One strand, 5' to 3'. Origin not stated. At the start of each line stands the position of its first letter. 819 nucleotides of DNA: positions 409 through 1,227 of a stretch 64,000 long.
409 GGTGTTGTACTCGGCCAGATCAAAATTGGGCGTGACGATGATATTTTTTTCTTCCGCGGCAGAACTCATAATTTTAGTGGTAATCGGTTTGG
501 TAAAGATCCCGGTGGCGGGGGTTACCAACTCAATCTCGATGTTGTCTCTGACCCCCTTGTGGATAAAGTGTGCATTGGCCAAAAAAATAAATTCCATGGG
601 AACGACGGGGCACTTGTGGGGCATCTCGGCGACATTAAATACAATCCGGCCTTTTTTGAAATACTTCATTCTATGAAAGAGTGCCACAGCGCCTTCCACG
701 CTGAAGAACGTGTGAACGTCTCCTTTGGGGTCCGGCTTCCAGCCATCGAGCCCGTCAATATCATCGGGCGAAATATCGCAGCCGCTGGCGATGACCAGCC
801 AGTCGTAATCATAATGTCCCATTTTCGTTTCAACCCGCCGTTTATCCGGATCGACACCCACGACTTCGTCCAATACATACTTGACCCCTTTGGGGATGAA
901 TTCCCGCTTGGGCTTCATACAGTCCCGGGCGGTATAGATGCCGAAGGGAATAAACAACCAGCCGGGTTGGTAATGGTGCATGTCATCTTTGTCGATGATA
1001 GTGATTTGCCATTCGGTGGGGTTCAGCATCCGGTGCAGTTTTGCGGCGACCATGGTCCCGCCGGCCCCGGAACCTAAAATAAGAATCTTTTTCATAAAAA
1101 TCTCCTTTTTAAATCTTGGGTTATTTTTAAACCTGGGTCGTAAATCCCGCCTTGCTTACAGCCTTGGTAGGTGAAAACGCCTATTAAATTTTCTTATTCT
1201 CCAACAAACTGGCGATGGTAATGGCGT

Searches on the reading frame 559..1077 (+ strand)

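Call 43: search_protein_families(library=pfam, alignment_id=A3, max_evalue=0.00001)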
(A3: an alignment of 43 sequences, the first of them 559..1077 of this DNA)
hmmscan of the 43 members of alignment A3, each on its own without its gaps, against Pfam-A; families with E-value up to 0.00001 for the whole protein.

A. member 1, window:559-1077:+ (172 aa): 0 families

B. families by the number of members that match (of 43 scanned): 57 families (the first 25 are shown)
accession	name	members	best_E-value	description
PF00361.26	Proton_antipo_M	4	3.1e-79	NADH:quinone oxidoreductase/Mrp antiporter, TM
PF13187.11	Fer4_9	4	2.3e-11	4Fe-4S dicluster domain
PF13237.11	Fer4_10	4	2e-09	4Fe-4S dicluster domain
PF02518.31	HATPase_c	3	4.1e-29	Histidine kinase-, DNA gyrase B-, and HSP90-like ATPase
PF13426.13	PAS_9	3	2.8e-23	PAS domain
PF00989.32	PAS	3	8.4e-15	PAS fold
PF00037.32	Fer4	3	1.4e-14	4Fe-4S binding domain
PF12838.12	Fer4_7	3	8.7e-13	4Fe-4S dicluster domain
PF13534.11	Fer4_17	3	3e-08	4Fe-4S dicluster domain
PF12837.12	Fer4_6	3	4.2e-08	4Fe-4S binding domain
PF02219.23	MTHFR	2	2.2e-35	Methylenetetrahydrofolate reductase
PF00072.30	Response_reg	2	2e-23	Response regulator receiver domain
PF08448.16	PAS_4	2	1e-21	PAS fold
PF13450.12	NAD_binding_8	2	2e-15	NAD(P)-binding Rossmann-like domain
PF00512.31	HisKA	2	8.9e-14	His Kinase A (phospho-acceptor) domain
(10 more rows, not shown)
